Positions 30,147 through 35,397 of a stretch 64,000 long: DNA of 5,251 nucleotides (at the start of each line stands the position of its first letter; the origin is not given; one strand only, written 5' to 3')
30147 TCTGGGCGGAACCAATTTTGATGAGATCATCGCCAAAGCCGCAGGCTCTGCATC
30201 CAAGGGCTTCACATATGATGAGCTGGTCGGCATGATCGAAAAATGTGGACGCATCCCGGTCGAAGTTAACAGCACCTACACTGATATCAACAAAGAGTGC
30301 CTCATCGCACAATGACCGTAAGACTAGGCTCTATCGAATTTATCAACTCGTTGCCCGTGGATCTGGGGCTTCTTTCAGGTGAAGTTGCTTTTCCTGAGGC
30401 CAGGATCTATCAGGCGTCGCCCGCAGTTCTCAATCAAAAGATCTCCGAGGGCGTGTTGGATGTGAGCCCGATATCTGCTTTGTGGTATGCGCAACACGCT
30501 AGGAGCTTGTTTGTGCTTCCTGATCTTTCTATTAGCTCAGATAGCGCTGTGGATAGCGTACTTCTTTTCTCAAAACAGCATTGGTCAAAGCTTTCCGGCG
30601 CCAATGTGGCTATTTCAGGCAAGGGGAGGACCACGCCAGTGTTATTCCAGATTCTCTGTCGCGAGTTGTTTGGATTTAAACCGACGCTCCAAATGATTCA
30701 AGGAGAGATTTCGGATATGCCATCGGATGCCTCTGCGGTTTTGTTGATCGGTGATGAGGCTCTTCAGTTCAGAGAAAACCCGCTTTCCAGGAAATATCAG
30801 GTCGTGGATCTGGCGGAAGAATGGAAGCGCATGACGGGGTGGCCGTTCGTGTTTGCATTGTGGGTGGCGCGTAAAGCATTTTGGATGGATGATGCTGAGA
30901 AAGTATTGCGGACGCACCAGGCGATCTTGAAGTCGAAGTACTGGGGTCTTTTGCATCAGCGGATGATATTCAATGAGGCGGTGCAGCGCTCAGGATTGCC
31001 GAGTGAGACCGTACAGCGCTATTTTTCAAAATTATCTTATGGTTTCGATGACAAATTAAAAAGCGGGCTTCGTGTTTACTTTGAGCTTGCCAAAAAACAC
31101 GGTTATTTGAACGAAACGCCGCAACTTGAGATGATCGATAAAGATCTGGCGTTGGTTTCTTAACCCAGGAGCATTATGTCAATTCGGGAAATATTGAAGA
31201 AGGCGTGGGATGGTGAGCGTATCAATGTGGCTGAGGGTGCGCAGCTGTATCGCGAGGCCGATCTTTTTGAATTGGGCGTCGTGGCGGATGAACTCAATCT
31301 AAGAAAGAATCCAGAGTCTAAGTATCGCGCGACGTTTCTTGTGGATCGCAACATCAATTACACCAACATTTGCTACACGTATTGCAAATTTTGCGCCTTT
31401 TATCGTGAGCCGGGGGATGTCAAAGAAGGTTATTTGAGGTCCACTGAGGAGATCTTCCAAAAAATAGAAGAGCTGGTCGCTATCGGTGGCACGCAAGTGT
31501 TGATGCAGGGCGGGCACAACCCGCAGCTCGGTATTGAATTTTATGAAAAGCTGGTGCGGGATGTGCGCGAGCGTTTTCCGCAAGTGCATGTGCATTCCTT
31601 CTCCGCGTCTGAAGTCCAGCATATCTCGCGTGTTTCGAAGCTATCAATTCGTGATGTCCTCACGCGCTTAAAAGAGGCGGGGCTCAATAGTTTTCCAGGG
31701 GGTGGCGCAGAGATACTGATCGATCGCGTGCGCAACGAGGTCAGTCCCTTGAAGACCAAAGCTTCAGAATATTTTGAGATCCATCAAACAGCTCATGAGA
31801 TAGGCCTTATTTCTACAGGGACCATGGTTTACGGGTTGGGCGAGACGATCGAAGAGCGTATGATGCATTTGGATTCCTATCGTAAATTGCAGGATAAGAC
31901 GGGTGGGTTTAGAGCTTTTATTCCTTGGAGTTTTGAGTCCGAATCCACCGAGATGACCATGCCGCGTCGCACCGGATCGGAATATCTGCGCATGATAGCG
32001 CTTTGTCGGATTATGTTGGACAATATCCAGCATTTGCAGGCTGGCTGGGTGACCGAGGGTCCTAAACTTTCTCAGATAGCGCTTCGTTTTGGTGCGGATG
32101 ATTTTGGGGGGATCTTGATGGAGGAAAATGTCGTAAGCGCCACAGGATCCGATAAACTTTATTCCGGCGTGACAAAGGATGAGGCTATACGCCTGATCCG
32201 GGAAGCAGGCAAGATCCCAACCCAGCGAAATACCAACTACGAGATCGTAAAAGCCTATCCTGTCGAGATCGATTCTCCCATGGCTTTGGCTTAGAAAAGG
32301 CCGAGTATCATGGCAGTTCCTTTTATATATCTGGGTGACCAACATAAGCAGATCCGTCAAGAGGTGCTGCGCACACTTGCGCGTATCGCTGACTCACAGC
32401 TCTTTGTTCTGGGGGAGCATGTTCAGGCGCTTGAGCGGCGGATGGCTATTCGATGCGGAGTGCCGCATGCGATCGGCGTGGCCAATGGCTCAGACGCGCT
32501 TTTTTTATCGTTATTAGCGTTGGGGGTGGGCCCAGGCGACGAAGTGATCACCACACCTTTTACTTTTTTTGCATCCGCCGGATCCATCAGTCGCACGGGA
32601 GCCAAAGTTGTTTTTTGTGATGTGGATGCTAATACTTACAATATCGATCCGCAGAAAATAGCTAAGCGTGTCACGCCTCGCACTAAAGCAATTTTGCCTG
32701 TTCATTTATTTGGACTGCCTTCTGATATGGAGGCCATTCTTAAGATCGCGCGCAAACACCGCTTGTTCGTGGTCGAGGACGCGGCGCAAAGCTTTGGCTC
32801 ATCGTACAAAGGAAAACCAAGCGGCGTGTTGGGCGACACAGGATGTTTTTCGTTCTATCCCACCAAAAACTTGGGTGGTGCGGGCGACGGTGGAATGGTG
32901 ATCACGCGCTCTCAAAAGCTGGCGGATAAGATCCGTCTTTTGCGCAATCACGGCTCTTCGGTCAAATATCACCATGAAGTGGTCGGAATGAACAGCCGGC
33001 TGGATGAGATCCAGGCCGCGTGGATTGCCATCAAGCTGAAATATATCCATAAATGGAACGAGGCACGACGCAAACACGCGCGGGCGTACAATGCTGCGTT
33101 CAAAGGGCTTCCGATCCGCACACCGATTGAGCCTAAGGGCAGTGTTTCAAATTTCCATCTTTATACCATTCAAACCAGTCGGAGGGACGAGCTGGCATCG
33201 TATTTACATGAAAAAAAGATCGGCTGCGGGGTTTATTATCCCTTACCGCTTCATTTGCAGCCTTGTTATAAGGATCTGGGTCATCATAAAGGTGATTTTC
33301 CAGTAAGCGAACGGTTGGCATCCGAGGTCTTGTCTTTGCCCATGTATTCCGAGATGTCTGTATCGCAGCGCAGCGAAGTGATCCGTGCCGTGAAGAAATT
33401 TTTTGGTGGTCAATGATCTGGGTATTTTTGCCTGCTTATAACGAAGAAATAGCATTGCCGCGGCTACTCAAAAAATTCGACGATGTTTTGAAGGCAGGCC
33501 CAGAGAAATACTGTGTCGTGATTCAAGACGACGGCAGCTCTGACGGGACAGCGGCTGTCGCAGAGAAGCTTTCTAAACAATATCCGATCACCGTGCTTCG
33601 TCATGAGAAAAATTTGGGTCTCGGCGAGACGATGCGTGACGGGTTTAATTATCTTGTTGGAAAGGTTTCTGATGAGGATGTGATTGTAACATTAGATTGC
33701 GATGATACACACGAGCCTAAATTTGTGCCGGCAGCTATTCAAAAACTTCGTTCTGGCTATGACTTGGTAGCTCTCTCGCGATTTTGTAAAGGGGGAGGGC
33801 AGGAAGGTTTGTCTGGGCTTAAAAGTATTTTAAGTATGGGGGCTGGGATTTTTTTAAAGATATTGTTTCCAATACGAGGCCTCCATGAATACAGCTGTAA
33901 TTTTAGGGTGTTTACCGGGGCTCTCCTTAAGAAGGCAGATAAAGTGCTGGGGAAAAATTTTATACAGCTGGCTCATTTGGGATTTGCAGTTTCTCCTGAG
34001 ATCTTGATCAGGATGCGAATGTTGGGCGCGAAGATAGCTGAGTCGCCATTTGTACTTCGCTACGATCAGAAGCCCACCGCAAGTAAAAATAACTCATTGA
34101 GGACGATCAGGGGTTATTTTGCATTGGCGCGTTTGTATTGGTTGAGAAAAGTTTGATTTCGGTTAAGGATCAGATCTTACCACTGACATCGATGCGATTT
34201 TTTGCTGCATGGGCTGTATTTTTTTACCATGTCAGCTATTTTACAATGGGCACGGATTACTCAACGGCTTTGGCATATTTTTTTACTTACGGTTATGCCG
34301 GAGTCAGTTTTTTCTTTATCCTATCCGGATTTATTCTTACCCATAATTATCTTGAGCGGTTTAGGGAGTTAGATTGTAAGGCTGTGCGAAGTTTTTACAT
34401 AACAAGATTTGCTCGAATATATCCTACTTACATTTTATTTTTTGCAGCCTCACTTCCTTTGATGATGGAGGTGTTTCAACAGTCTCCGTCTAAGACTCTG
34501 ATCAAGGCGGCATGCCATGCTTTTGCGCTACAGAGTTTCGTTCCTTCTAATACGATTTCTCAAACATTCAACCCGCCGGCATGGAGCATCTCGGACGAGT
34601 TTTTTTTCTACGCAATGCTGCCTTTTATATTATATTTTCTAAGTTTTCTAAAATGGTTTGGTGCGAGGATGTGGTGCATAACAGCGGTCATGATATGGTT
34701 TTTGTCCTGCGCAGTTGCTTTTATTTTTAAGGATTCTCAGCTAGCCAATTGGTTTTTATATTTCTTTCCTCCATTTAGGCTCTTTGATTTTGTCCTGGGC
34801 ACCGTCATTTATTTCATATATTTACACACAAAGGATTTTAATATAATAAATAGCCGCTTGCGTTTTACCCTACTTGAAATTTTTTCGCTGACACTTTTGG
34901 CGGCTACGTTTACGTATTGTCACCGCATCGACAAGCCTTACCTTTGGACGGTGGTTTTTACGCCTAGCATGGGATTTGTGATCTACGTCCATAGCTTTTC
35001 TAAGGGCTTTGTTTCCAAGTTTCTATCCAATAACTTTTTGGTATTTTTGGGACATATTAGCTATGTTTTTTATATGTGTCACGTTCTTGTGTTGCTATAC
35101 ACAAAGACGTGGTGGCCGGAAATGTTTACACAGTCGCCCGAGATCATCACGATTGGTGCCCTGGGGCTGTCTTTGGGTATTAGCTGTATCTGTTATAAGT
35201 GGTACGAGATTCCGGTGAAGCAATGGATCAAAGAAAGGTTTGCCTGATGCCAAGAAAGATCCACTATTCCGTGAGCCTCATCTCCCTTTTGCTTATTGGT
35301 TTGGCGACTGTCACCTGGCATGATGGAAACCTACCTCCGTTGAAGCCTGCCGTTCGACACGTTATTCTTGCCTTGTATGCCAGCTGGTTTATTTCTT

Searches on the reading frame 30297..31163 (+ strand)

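Call 6: search_protein_families(library=pfam, proteins=[window:30297-31163:+], max_evalue=0.01)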
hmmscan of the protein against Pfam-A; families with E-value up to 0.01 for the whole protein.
window:30297-31163:+ (288 aa): 1 family
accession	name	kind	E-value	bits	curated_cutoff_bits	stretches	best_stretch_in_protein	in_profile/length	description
PF02621.19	VitK2_biosynth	-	4.4e-59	200.4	26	1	9-266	2-251/252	Menaquinone biosynthesis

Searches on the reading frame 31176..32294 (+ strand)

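Call 41: search_protein_families(library=pfam, proteins=[window:31176-32294:+], max_evalue=0.0001)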
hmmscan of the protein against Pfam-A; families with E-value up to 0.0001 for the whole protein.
window:31176-32294:+ (372 aa): 2 families
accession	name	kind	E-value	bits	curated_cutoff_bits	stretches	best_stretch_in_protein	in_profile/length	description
PF19288.4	CofH_C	-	4.4e-32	111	27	1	244-358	3-119/125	CofH/MqnC C-terminal region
PF04055.27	Radical_SAM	-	2.7e-20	73.6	29.5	1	60-233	1-164/166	Radical SAM superfamily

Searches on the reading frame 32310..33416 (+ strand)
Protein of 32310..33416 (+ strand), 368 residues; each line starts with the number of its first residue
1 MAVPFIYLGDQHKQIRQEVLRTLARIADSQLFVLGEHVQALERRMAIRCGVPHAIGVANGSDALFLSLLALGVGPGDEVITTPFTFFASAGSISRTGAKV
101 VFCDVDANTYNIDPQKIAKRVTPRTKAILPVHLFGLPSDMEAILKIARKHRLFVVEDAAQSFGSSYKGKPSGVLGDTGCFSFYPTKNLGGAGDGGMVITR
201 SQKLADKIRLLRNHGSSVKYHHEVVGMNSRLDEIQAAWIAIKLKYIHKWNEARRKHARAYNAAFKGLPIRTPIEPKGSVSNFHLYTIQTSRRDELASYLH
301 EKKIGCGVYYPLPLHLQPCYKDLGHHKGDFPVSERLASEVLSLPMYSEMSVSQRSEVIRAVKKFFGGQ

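Call 41: search_protein_families(library=pfam, proteins=[window:32310-33416:+], max_evalue=0.0001)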
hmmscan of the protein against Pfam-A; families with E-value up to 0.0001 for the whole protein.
window:32310-33416:+ (368 aa): 3 families
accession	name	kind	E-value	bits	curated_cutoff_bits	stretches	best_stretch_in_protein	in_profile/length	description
PF01041.23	DegT_DnrJ_EryC1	-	1.7e-121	406.3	19.8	1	14-361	2-359/360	DegT/DnrJ/EryC1/StrS aminotransferase family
PF01053.26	Cys_Met_Meta_PP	-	3.6e-06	26.2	27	1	38-217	54-232/381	Cys/Met metabolism PLP-dependent enzyme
PF00266.25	Aminotran_5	-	8e-06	25.5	21.5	1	61-164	71-182/371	Aminotransferase class-V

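Call 52: search_protein_families(library=ncbifam, proteins=[window:32310-33416:+], max_evalue=0.001)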
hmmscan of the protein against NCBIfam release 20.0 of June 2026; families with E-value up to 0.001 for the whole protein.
window:32310-33416:+ (368 aa): 30 families (the best 25 are shown)
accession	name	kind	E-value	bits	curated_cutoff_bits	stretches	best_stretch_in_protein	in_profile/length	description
TIGR03588.1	PseC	equivalog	3.4e-80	269.8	423.5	1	12-364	6-379/380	UDP-4-amino-4,6-dideoxy-N-acetyl-beta-L-altrosamine transaminase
NF008687.0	PRK11706.1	equivalog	1.3e-69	234.8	375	1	29-365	24-374/375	dTDP-4-amino-4,6-dideoxygalactose transaminase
TIGR04181.1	NHT_00031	hypoth_equivalog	1e-65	222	420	1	34-344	28-357/359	LegC family aminotransferase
NF008658.2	PRK11658.1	equivalog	1.1e-60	205.3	631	1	15-364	12-376/379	UDP-4-amino-4-deoxy-L-arabinose aminotransferase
TIGR02379.1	ECA_wecE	subfamily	1.5e-59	201.7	434.85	1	35-365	30-375/376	dTDP-4-amino-4,6-dideoxy-D-glucose transaminase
TIGR04427.1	PLP_DesI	equivalog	6.4e-54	183.5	650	1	7-352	22-370/390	dTDP-4-dehydro-6-deoxyglucose aminotransferase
NF011936.0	PRK15407.1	equivalog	1.8e-43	148.9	423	2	32-216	61-252/440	lipopolysaccharide biosynthesis protein RfbH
NF004770.0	PRK06108.1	subfamily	6.8e-08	31.7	422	1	43-157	88-209/396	pyridoxal phosphate-dependent aminotransferase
NF004621.0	PRK05957.1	equivalog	2.3e-07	29.9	498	1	41-157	78-199/389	pyridoxal phosphate-dependent aminotransferase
NF041364.1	GntC_guanitoxin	equivalog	2.6e-07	29.9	415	1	57-158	65-174/356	guanitoxin biosynthesis PLP-dependent (S)-gamma-hydroxy-L-arginine cyclodehydratase GntC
NF006569.0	PRK09082.1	subfamily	2.9e-07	29.9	420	1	45-156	84-201/386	methionine aminotransferase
NF006096.0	PRK08248.1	equivalog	3.5e-07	29.2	726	1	39-201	67-226/431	homocysteine synthase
NF004650.0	PRK05994.1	equivalog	1.1e-06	27.8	667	1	40-197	67-222/427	O-acetylhomoserine aminocarboxypropyltransferase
NF005816.0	PRK07682.1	equivalog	2.1e-06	26.7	620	1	40-157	78-202/390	aminotransferase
NF005732.0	PRK07550.1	equivalog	1e-05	24.8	366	1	53-173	94-221/389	aminotransferase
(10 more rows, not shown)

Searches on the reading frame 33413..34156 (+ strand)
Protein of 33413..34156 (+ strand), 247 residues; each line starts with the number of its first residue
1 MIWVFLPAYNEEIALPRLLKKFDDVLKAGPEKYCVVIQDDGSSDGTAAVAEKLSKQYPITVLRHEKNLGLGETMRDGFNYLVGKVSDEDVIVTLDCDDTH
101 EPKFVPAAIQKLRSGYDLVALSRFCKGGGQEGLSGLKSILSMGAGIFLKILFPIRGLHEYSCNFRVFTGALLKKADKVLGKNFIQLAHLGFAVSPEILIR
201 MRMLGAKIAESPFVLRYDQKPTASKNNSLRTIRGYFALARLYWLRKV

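Call 5: search_protein_families(library=pfam, proteins=[window:33413-34156:+], max_evalue=0.01)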
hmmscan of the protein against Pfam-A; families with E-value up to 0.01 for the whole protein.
window:33413-34156:+ (247 aa): 2 families
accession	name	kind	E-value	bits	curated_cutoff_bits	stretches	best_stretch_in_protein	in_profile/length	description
PF00535.33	Glycos_transf_2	-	1.1e-22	81.2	23.3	1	4-132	2-124/168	Glycosyl transferase family 2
PF13641.12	Glyco_tranf_2_3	-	8.9e-05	23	27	1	4-126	5-126/230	Glycosyltransferase like family 2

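Call 43: search_solved_structures(query=window:33413-34156:+, max_evalue=0.001)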
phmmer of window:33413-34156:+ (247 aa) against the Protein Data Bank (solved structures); distinct sequences matched with E-value up to 0.001: 7.
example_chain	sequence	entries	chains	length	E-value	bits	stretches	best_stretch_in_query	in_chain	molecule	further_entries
5mlz_A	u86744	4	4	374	5.5e-21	78.6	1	3-216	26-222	Dolichol monophosphate mannose synthase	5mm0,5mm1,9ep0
9hwj_A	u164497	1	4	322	1.7e-11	47.5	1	3-123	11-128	Undecaprenyl-phosphate 4-deoxy-4-formamido-L-arabinose transferase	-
9bhc_C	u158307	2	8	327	2e-10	44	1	3-123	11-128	Undecaprenyl-phosphate 4-deoxy-4-formamido-L-arabinose transferase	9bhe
8vxh_A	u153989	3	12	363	2.5e-10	43.7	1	3-123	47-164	Undecaprenyl-phosphate 4-deoxy-4-formamido-L-arabinose transferase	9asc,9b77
5ekp_C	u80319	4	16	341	8e-06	28.9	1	4-128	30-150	Uncharacterized glycosyltransferase sll0501 | Glycosyltransferase sll0501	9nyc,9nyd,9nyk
5eke_A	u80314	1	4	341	8e-06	28.9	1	4-128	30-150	Uncharacterized glycosyltransferase sll0501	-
9nye_A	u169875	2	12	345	8.2e-06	28.9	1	4-128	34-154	Glycosyltransferase sll0501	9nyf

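Call 52: search_protein_families(library=ncbifam, proteins=[window:33413-34156:+], max_evalue=0.001)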
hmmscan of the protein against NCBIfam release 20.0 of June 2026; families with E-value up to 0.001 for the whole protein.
window:33413-34156:+ (247 aa): 13 families
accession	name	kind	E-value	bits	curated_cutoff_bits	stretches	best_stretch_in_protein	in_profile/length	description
NF007986.1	PRK10714.1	equivalog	4.2e-13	49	529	1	4-123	10-126/316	undecaprenyl-phosphate 4-deoxy-4-formamido-L-arabinose transferase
NF058614.1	PPMAGASynPpgS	equivalog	2.1e-12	47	370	1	2-168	2-158/226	polyprenyl-phospho-N-acetylgalactosaminyl synthase PpgS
NF041391.1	DPhHxTase_Halo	equivalog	8e-11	41.3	375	1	8-128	3-109/213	dolichyl-phosphate hexose transferase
NF047588.1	GlcsyltransPgfSStrep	equivalog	9.4e-11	41.5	500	1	4-128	5-126/308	glycosyltransferase PgfS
NF041875.1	EPS_EpsD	equivalog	2.6e-08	33.6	370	1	4-123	3-115/325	exopolysaccharide biosynthesis glycosyltransferase EpsD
TIGR04182.1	glyco_TIGR04182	equivalog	3.2e-08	33.3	325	1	3-226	3-199/293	S-layer glycoprotein N-glycosyltransferase AglJ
TIGR03937.1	PgaC_IcaA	equivalog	5e-08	32.3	422.3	1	2-115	47-153/407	poly-beta-1,6-N-acetyl-D-glucosamine synthase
TIGR04283.1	glyco_like_mftF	equivalog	6.7e-05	22.6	182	1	4-104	3-89/221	TIGR04283 family arsenosugar biosynthesis glycosyltransferase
TIGR03965.1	mycofact_glyco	equivalog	0.00016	20.7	280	1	4-80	78-152/467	mycofactocin biosynthesis glycosyltransferase MftF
NF007482.0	PRK10073.1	equivalog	0.00029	20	423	1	4-104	10-102/334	glycosyltransferase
NF010496.0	PRK13915.1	equivalog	0.00047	19.3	262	1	2-111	33-141/307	glucosyl-3-phosphoglycerate synthase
NF050050.1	ProtGlycPglI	equivalog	0.00068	19.1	500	0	4-120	6-116/306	GalNAc(5)-diNAcBac-PP-undecaprenol beta-1,3-glucosyltransferase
NF038302.1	EPS_HpsE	equivalog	0.00071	18.6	300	1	4-63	5-65/307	hormogonium polysaccharide biosynthesis glycosyltransferase HpsE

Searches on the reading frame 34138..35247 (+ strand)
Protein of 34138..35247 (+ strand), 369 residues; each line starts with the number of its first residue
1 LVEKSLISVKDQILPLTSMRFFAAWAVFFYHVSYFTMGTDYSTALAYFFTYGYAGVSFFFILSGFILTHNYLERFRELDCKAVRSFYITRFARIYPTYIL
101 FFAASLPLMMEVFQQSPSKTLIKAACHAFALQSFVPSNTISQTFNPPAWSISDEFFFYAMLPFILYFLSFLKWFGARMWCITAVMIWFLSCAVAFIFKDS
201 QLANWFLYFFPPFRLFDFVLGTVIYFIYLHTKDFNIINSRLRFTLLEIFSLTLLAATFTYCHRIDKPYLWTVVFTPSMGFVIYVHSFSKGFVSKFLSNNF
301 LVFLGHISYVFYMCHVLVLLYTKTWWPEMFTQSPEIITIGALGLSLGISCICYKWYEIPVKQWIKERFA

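Call 5: search_protein_families(library=pfam, proteins=[window:34138-35247:+], max_evalue=0.01)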
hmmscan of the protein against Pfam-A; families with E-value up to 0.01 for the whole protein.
window:34138-35247:+ (369 aa): 1 family
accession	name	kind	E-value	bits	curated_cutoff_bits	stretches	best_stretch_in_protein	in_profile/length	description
PF01757.29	Acyl_transf_3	-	3e-22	79.6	31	1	18-353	6-325/326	Acyltransferase domain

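Call 82: search_protein_families(library=pfam, proteins=[window:34138-35247:+], max_evalue=1)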
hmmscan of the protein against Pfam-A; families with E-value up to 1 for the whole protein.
window:34138-35247:+ (369 aa): 1 family
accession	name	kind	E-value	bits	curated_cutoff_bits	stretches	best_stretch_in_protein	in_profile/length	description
PF01757.29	Acyl_transf_3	-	3e-22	79.6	31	1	18-353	6-325/326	Acyltransferase domain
